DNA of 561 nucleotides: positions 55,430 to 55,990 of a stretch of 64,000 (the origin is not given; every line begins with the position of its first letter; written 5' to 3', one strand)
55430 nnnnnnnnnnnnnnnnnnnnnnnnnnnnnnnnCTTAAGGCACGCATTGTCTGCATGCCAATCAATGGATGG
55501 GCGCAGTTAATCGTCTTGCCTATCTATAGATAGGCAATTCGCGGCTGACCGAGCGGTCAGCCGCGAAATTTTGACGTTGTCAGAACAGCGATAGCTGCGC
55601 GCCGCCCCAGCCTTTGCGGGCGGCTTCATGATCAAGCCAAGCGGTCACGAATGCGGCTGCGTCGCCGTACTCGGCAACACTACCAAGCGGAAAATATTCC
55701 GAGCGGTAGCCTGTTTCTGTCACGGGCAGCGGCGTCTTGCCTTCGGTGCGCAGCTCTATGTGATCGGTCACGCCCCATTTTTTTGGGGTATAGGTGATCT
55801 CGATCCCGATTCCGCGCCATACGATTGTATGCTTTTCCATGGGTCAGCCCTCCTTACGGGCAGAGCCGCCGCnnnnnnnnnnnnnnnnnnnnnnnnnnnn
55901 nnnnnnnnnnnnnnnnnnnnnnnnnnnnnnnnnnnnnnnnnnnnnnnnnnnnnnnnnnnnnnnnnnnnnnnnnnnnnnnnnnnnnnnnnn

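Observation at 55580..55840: ardC-linked 86-aa protein ending in a perfect beta-clamp-binding motif (QLSLF)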

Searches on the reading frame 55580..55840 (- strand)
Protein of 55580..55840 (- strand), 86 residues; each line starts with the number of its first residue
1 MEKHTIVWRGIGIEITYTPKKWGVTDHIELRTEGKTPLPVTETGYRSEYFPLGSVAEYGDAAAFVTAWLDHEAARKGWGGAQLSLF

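Call 3: search_protein_families(library=pfam, proteins=[window:55580-55840:-], max_evalue=0.01)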
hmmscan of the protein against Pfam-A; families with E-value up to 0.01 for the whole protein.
window:55580-55840:- (86 aa): 0 families

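Call 4: search_protein_families(library=ncbifam, proteins=[window:55580-55840:-], max_evalue=0.01)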
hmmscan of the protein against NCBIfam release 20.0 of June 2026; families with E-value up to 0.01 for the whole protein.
window:55580-55840:- (86 aa): 0 families

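Call 5: find_homologous_proteins(query=window:55583-55840:-, max_evalue=0.001)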
Query window:55583-55840:- (86 aa): 296 proteins with E <= 0.001 among 296 candidates; the best 120 are listed.
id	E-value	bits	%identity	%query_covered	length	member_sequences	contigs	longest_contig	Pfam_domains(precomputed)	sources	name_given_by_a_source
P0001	7.1e-53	194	100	100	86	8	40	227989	PF27190.1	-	-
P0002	1.6e-42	161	81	100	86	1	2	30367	PF27190.1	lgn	-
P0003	3.3e-39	151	80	99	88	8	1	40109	PF27190.1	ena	-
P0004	5.9e-39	150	77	100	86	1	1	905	PF27190.1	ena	-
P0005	1.1e-38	149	77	100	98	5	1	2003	PF27190.1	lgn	-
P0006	5.5e-38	147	79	99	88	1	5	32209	PF27190.1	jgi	jgi:hypothetical protein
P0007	8.1e-38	146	78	100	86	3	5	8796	PF27190.1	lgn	-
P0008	1.0e-37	146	74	100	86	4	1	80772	PF27190.1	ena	-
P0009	2.5e-37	145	76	99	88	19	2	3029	PF27190.1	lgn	-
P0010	2.9e-37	144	77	100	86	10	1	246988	PF27190.1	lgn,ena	-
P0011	9.4e-37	143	75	99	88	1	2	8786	PF27190.1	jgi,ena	-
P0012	1.2e-36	142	74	100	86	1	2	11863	PF27190.1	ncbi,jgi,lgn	-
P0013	2.3e-36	142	76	100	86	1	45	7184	PF27190.1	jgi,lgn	jgi:hypothetical protein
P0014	2.7e-36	141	72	100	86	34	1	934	PF27190.1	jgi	-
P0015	2.8e-36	141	74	100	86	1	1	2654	PF27190.1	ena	-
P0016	2.9e-36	141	73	100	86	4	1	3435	PF27190.1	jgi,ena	-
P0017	4.3e-36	141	74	100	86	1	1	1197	PF27190.1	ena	-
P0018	4.6e-36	141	73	100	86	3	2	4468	PF27190.1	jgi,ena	jgi:hypothetical protein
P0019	4.8e-36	140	72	100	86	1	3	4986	PF27190.1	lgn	-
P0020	5.7e-36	140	74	100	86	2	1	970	PF27190.1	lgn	-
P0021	7.1e-36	140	74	100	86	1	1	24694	PF27190.1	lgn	-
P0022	1.0e-35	139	70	100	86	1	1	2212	PF27190.1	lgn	-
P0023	1.1e-35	139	73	100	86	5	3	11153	PF27190.1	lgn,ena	-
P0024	1.2e-35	139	74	100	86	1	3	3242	PF27190.1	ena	-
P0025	1.5e-35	139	70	100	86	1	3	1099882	PF27190.1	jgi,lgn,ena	jgi:hypothetical protein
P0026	1.5e-35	139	72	100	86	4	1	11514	PF27190.1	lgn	-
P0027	1.5e-35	139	72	100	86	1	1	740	PF27190.1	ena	-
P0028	1.5e-35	139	70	100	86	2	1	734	PF27190.1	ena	-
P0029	1.8e-35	139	72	100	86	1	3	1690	PF27190.1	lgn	-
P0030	1.9e-35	139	72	100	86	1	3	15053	PF27190.1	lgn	-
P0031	2.1e-35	138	72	100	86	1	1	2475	PF27190.1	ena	-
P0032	2.1e-35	138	72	100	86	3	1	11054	PF27190.1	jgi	jgi:hypothetical protein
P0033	2.9e-35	138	70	100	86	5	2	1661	PF27190.1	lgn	-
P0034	3.3e-35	138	73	100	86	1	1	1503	PF27190.1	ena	-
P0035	3.7e-35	138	71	100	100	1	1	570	PF27190.1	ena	-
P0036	3.7e-35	138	70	100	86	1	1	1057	PF27190.1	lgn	-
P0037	3.8e-35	138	72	100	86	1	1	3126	PF27190.1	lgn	-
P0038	3.8e-35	138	72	100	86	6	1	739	PF27190.1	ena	-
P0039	3.8e-35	138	72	100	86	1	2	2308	PF27190.1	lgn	-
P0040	3.8e-35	138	71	100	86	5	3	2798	PF27190.1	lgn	-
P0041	4.0e-35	138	72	100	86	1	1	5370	PF27190.1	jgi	-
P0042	4.2e-35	137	70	100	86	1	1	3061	PF27190.1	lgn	-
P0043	4.3e-35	137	73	100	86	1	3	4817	PF27190.1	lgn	-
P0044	4.8e-35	137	69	100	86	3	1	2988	PF27190.1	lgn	-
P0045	5.0e-35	137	71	100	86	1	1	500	PF27190.1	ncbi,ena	-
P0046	5.8e-35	137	72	100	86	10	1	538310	PF27190.1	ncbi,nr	ncbi:hypothetical protein [Psychromarinibacter halotolerans]|nr:hypothetical protein [Psychromarinib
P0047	5.8e-35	137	71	100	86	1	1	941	PF27190.1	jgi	jgi:hypothetical protein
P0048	5.8e-35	137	69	100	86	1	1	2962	PF27190.1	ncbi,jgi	-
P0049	5.9e-35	137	71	100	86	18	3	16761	PF27190.1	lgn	-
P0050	7.0e-35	137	69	100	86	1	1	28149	PF27190.1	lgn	-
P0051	7.3e-35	137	70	100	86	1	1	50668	PF27190.1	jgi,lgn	-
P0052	7.6e-35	137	72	100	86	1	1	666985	PF27190.1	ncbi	-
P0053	8.2e-35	137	67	100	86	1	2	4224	PF27190.1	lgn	-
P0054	8.5e-35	136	72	99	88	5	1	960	PF27190.1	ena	-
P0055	8.5e-35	136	67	100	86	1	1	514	PF27190.1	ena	-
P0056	8.7e-35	136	69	100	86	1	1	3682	PF27190.1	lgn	-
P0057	9.4e-35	136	72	100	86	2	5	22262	PF27190.1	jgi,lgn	jgi:hypothetical protein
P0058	1.0e-34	136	69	100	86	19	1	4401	PF27190.1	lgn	-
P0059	1.1e-34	136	70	100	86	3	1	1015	PF27190.1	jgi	-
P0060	1.1e-34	136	71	100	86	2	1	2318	PF27190.1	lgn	-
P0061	1.3e-34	136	73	100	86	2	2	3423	PF27190.1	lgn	-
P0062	1.4e-34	136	72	100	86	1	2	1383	PF27190.1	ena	-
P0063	1.4e-34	136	71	100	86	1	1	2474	PF27190.1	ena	-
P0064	1.6e-34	136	69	100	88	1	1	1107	PF27190.1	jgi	-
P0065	1.7e-34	136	71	100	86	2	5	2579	PF27190.1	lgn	-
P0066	1.8e-34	135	69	100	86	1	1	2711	PF27190.1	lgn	-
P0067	2.0e-34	135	69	100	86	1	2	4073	PF27190.1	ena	-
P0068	2.3e-34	135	72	99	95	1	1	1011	PF27190.1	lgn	-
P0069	2.3e-34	135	70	100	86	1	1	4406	PF27190.1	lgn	-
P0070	2.4e-34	135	69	100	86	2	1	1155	PF27190.1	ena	-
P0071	2.6e-34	135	71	100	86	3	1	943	PF27190.1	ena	-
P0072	2.7e-34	135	72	100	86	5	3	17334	PF27190.1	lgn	-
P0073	2.9e-34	135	73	100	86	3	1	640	PF27190.1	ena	-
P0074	2.9e-34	135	70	100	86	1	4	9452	PF27190.1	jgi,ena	-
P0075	3.6e-34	134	67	100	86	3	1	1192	PF27190.1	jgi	jgi:hypothetical protein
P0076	4.3e-34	134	69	100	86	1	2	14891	PF27190.1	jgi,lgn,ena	-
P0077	4.5e-34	134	70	100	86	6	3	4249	PF27190.1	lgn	-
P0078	4.5e-34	134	71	100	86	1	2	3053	PF27190.1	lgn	-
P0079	4.7e-34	134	72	100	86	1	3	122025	PF27190.1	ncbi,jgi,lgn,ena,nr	ncbi:MAG: hypothetical protein HLUCCA12_13155 [Rhodobacteraceae bacterium HLUCCA12]|nr:MAG: hypothet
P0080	5.1e-34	134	69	100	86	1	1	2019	PF27190.1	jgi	-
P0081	5.5e-34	134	72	100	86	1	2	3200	PF27190.1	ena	-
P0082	6.2e-34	134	65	100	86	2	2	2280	PF27190.1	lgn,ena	-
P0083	6.7e-34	134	71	100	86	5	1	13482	PF27190.1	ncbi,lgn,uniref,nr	ncbi:MAG: hypothetical protein H5U24_19035 [Thioclava marina]|uniref:hypothetical protein n=1 Tax=Th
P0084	7.4e-34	133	72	100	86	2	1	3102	PF27190.1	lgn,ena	-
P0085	8.5e-34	133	71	100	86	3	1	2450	PF27190.1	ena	-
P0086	8.6e-34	133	71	100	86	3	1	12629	PF27190.1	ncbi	-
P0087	1.0e-33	133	70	100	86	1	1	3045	PF27190.1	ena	-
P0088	1.2e-33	133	70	100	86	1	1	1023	PF27190.1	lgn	-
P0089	1.3e-33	133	67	100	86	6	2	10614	PF27190.1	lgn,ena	-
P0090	1.5e-33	132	69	100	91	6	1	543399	PF27190.1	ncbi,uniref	ncbi:hypothetical protein ACG74X_10230 [Marivita sp. S0852]|uniref:hypothetical protein n=1 Tax=Mari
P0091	1.6e-33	132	70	100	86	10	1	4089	PF27190.1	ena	-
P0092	1.8e-33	132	69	100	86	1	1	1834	PF27190.1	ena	-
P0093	2.1e-33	132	70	100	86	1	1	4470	PF27190.1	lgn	-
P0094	2.6e-33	132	71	100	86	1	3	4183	PF27190.1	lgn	-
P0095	2.9e-33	132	72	100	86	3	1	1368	PF27190.1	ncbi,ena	-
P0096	2.9e-33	132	71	100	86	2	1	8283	PF27190.1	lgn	-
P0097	3.3e-33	131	67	100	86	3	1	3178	PF27190.1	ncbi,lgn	-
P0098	3.4e-33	131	67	100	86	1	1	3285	PF27190.1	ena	-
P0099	3.8e-33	131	70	100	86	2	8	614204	PF27190.1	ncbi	-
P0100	3.8e-33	131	67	100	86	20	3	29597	PF27190.1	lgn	-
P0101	4.0e-33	131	69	100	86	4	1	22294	PF27190.1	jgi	-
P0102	5.2e-33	131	70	100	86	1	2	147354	PF27190.1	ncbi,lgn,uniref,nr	ncbi:hypothetical protein [Thalassovita sp.]|uniref:hypothetical protein n=1 Tax=Thalassovita sp. Ta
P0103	5.4e-33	131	70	100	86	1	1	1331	PF27190.1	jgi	-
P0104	5.4e-33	131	70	100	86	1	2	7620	PF27190.1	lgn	-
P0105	5.5e-33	131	66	100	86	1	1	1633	PF27190.1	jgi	jgi:hypothetical protein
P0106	7.3e-33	130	69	100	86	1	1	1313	PF27190.1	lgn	-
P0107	7.6e-33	130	69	99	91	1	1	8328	PF27190.1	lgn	-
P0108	8.4e-33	130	66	100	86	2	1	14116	PF27190.1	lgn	-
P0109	8.6e-33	130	65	100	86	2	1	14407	PF27190.1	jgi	-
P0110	9.0e-33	130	70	100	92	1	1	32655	PF27190.1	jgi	-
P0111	9.0e-33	130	69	100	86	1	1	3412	PF27190.1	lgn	-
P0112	9.8e-33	130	70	100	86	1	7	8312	PF27190.1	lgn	-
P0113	1.2e-32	130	70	100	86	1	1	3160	PF27190.1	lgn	-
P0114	1.3e-32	129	69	100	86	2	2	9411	PF27190.1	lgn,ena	-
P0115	1.4e-32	129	70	100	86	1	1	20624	PF27190.1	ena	-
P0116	1.4e-32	129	70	100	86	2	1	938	PF27190.1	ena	-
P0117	1.4e-32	129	66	100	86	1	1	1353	PF27190.1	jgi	jgi:hypothetical protein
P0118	1.4e-32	129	69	100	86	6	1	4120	PF27190.1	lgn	-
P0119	1.4e-32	129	67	100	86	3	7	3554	PF27190.1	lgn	-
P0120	1.5e-32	129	69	100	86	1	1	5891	PF27190.1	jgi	jgi:hypothetical protein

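Call 6: search_dna_similar(query=window:55583-55840:-, collection=plasmids, mode=protein, max_rows=40, rows=spread)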
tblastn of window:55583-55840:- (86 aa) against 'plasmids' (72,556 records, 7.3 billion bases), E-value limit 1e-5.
Records with a match: 11; places in all: 11; records where one place covers at least 80% of the query: 11.
Best place of each record, by identity: <60% 11.
By first word of the organism name: Sinorhizobium 2; Methylorubrum 2; Sulfitobacter 2; Bradyrhizobium 2; Octadecabacter 1; Salipiger 1; Methylobacterium 1.
By predicted mobility (MOB-suite, as given by PLSDB): non-mobilizable 5; mobilizable 4; conjugative 2.
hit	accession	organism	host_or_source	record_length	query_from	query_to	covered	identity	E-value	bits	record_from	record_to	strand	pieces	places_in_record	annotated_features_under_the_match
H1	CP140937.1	Sinorhizobium meliloti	Medicago lupulina,whole organism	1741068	1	86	100%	38.8%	2e-10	62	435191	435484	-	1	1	hypothetical protein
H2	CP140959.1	Sinorhizobium meliloti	Medicago lupulina,whole organism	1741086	1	86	100%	38.8%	2e-10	62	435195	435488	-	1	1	hypothetical protein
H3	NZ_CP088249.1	Methylorubrum sp. B1-46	single cell,human skin swab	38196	1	86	100%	36.7%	3e-9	58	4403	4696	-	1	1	hypothetical protein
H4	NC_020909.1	Octadecabacter arcticus 238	150 km offshore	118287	2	86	99%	36.8%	6e-6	49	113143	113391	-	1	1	hypothetical protein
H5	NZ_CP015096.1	Salipiger abyssi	single cell,marine seawater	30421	4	86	97%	36.6%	1e-9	60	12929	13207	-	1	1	hypothetical protein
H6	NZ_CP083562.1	Sulfitobacter sp. S223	-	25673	2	86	99%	35.6%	2e-7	53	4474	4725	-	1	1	hypothetical protein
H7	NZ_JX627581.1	Methylobacterium oryzae CBMB20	-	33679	1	86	100%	33.7%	3e-7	53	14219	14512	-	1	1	hypothetical protein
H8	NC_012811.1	Methylorubrum extorquens AM1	-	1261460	1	78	91%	36.5%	6e-8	55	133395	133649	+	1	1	none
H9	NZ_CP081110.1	Sulfitobacter mediterraneus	-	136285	6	80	87%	36.0%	6e-7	52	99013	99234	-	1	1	hypothetical protein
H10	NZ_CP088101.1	Bradyrhizobium barranii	cell culture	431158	2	76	87%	34.7%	9e-7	51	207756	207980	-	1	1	hypothetical protein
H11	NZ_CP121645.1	Bradyrhizobium barranii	Chamaecytisus prolifer var. ...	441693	2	76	87%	34.7%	9e-7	51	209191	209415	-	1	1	hypothetical protein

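Call 8: get_annotated_region(hit=H5, flank=6000)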
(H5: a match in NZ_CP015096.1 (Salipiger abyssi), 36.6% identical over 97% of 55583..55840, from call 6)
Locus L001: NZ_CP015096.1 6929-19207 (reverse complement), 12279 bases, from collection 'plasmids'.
description: Salipiger abyssi strain JLT2014 plasmid pPABY8, complete sequence
organism: Salipiger abyssi (NCBI taxid 1250539)
taxonomy: Bacteria; Pseudomonadota; Alphaproteobacteria; Rhodobacterales; Roseobacteraceae; Salipiger; Salipiger abyssi
host: -; source: single cell,marine seawater; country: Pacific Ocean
typing (MOB-suite, as given by PLSDB): mobilizable; replicon rep_cluster_2002; relaxase MOBQ
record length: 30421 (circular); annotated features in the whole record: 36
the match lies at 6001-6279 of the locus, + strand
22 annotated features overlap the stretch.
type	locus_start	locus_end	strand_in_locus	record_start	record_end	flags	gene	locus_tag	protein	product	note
CDS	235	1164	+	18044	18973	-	-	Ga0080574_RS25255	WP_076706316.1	zincin-like metallopeptidase domain-containing protein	-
CDS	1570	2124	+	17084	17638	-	-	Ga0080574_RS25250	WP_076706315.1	hypothetical protein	-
CDS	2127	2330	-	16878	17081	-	-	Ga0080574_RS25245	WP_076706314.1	hypothetical protein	-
CDS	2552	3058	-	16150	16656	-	-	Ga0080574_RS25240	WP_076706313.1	hypothetical protein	-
CDS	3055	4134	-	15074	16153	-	-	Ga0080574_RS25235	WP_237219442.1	XRE family transcriptional regulator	-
CDS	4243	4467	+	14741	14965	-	-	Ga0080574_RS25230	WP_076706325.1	DUF2188 domain-containing protein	-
CDS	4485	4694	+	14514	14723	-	-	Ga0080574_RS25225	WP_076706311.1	hypothetical protein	-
CDS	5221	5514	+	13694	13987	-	-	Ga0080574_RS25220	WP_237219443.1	DUF2958 domain-containing protein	-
CDS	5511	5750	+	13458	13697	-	-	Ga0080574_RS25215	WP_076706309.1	hypothetical protein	-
CDS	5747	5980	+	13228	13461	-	-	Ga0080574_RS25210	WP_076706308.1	hypothetical protein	-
CDS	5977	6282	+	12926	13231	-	-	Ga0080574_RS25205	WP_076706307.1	hypothetical protein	-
CDS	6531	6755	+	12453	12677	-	-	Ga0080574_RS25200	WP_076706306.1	hypothetical protein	-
CDS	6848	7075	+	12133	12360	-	-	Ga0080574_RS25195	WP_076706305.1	AbrB/MazE/SpoVT family DNA-binding domain-containing protein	-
CDS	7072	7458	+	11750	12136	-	-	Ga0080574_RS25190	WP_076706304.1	type II toxin-antitoxin system death-on-curing family toxin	-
CDS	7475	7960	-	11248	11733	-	-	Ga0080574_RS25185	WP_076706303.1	hypothetical protein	-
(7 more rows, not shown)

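Call 9: get_annotated_region(hit=H3, flank=6000)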
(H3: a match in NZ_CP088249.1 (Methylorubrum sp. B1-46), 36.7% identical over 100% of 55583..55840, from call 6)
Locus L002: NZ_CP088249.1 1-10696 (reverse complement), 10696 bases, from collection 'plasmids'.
description: Methylorubrum sp. B1-46 plasmid pB146-2, complete sequence
organism: Methylorubrum sp. B1-46 (NCBI taxid 2897334)
taxonomy: Bacteria; Pseudomonadota; Alphaproteobacteria; Hyphomicrobiales; Methylobacteriaceae; Methylorubrum; Methylorubrum sp. B1-46
host: -; source: single cell,human skin swab; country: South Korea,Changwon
typing (MOB-suite, as given by PLSDB): non-mobilizable
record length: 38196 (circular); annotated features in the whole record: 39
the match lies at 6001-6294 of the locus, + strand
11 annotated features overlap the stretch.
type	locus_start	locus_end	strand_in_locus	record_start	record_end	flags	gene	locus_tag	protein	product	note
CDS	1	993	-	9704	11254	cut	-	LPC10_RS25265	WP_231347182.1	type IV secretory system conjugative DNA transfer family protein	-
CDS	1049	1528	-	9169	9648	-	-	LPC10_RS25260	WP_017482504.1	hypothetical protein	-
CDS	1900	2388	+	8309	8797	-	-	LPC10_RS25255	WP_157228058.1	hypothetical protein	-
CDS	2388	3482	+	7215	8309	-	-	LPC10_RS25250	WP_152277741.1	AAA family ATPase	-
CDS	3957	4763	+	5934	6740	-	-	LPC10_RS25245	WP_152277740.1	hypothetical protein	-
CDS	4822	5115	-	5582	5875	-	-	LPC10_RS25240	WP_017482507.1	hypothetical protein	-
CDS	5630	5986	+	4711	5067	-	-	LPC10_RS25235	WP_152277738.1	DUF2958 domain-containing protein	-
CDS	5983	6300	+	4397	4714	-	-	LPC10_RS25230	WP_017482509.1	hypothetical protein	-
CDS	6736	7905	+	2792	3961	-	-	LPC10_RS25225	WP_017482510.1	ImmA/IrrE family metallo-endopeptidase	-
CDS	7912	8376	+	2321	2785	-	-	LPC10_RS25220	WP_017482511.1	DUF4411 family protein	-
CDS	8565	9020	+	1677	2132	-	-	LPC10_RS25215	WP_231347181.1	hypothetical protein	-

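Call 10: get_annotated_region(hit=H1, flank=6000)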
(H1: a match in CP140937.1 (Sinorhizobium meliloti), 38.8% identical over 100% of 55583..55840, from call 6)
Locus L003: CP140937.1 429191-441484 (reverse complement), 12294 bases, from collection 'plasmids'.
description: Sinorhizobium meliloti strain ml21 plasmid pSymB, complete sequence
organism: Sinorhizobium meliloti (NCBI taxid 382)
taxonomy: Bacteria; Pseudomonadota; Alphaproteobacteria; Hyphomicrobiales; Rhizobiaceae; Sinorhizobium; Sinorhizobium meliloti
host: -; source: Medicago lupulina,whole organism; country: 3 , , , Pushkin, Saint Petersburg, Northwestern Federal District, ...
typing (MOB-suite, as given by PLSDB): mobilizable; relaxase MOBQ
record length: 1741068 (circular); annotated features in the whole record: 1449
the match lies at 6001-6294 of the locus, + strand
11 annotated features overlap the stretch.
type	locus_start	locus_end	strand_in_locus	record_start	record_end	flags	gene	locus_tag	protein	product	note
CDS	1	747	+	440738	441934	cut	-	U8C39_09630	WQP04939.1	hypothetical protein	-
CDS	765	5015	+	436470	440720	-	-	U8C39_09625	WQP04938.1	calcium-binding protein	-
CDS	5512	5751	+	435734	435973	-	-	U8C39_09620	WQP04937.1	hypothetical protein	-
CDS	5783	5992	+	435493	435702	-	-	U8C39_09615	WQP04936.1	hypothetical protein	-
CDS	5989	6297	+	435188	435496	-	-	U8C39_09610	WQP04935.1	hypothetical protein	-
CDS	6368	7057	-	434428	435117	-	-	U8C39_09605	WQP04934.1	SprT-like domain-containing protein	-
CDS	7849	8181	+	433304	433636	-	-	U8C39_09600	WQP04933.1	hypothetical protein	-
CDS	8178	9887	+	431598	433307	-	-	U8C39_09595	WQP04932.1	relaxase/mobilization nuclease domain-containing protein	-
CDS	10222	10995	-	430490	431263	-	-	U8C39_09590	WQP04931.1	hypothetical protein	-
CDS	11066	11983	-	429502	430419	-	-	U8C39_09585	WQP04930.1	nucleotidyl transferase AbiEii/AbiGii toxin family protein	-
CDS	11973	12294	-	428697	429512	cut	-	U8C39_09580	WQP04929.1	type IV toxin-antitoxin system AbiEi family antitoxin domain-containing protein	-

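Call 22: search_protein_representatives(alignment_id=A1)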
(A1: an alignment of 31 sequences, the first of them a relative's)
Query: 31 sequences, 86 profile positions. Proteins with E-value up to 0.001 (for the whole library): 799; up to 1e-10: 363; up to 1e-30: 5. The best 150 are listed.
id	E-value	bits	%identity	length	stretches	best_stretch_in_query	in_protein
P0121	3.0e-33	129.8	-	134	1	3-86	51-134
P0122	6.5e-33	128.7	-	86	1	1-86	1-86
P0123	6.8e-31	122.2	-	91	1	16-86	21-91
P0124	7.0e-31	122.2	-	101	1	1-70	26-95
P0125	8.6e-31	121.9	-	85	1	1-68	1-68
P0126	5.1e-30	119.4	-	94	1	1-86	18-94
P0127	7.6e-26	106.0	-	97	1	5-80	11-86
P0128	1.8e-24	101.6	-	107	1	1-61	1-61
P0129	9.9e-22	92.8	-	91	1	1-81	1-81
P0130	3.8e-21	91.0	-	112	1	5-86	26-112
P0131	4.3e-21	90.8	-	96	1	5-80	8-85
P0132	4.9e-21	90.6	-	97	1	2-86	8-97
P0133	7.4e-21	90.0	-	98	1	4-86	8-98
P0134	1.5e-20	89.0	-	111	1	5-79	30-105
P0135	1.9e-20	88.7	-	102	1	4-86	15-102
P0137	3.3e-20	88.0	-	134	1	5-86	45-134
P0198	1.9e-16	75.9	-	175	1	2-80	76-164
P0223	9.4e-16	73.7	-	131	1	2-80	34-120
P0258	8.2e-15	70.7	-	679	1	2-80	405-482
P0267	1.3e-14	70.1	-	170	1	3-79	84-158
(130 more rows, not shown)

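Call 25: predict_structure(alignment_id=A1)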
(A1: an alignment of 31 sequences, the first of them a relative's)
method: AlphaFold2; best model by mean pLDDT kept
length: 86 residues; sequences in the alignment: 31
mean_pLDDT: 89.7   pTM: 0.79
mean pLDDT of the five models: 89.7, 89.2, 89.2, 89.2, 89.1
residues with pLDDT >= 90: 68; 70-90: 11; 50-70: 3; < 50: 4
segments of 3 or more residues with pLDDT < 50: 83-86
pLDDT, mean of each block of 10 residues (from residue 1): 93 95 93 92 95 93 96 87 47
secondary structure, 60 per line:
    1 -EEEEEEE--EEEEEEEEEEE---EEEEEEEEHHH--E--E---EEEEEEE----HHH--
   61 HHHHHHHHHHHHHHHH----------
elements in order: E2-8 E11-21 E25-32 E45-51 H61-76

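Call 28: fold_search(model_id=the predicted structure, library=pdb)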
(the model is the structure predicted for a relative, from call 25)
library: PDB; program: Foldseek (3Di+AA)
matches with E <= 10: 271; with E <= 0.001: 0
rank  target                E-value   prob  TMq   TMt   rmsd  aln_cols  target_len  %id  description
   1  8chv_C                3.2e-01  0.28  0.33  0.24   7.4        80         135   11  Crystal structure of human PURA (fragment Glu57-Glu212, PUR repeat I and II) R140P mutant (released 2024-02-21)
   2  3k44_B                4.0e-01  0.38  0.37  0.26   5.6        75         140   11  Crystal Structure of Drosophila melanogaster Pur-alpha (released 2009-10-27)
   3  5fgo_F                4.5e-01  0.33  0.36  0.44   5.3        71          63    8  Crystal structure of D. melanogaster Pur-alpha repeat III. (released 2016-01-20)
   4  8cht_C                4.5e-01  0.23  0.35  0.24   7.4        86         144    8  Crystal structure of human PURA (fragment Glu57-Glu212, PUR repeat I and II) (released 2024-02-21)
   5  3k44_A                5.1e-01  0.35  0.38  0.26   5.5        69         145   10  Crystal Structure of Drosophila melanogaster Pur-alpha (released 2009-10-27)
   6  8chw_B                5.7e-01  0.41  0.37  0.43   3.6        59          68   15  Crystal structure of human PURA (fragment Pro216-Lys280, PUR repeat III) (released 2024-02-21)
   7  7yfz_h                6.1e-01  0.84  0.34  0.28   1.8        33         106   12  Cyanophage Pam3 baseplate proteins (released 2023-01-18)
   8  8cht_B                6.5e-01  0.16  0.31  0.23   7.2        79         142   11  Crystal structure of human PURA (fragment Glu57-Glu212, PUR repeat I and II) (released 2024-02-21)
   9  5fgo_A                6.9e-01  0.25  0.35  0.42   4.9        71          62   11  Crystal structure of D. melanogaster Pur-alpha repeat III. (released 2016-01-20)
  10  5fgo_B                6.9e-01  0.21  0.32  0.39   6.5        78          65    9  Crystal structure of D. melanogaster Pur-alpha repeat III. (released 2016-01-20)
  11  5fgo_E                6.9e-01  0.20  0.31  0.37   6.7        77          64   10  Crystal structure of D. melanogaster Pur-alpha repeat III. (released 2016-01-20)
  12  5z0j_B                8.2e-01  0.16  0.33  0.36  10.5        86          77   14  Crystal structure of copper-bound tyrosinase from Streptomyces castaneoglobisporus in complex with the caddie protein  (released 2018-12-26)
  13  8cht_A                8.7e-01  0.18  0.35  0.25   7.6        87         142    8  Crystal structure of human PURA (fragment Glu57-Glu212, PUR repeat I and II) (released 2024-02-21)
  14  5fgo_C                9.8e-01  0.20  0.35  0.43   5.5        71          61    8  Crystal structure of D. melanogaster Pur-alpha repeat III. (released 2016-01-20)
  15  8chw_A                1.0e+00  0.23  0.38  0.44   5.4        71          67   14  Crystal structure of human PURA (fragment Pro216-Lys280, PUR repeat III) (released 2024-02-21)
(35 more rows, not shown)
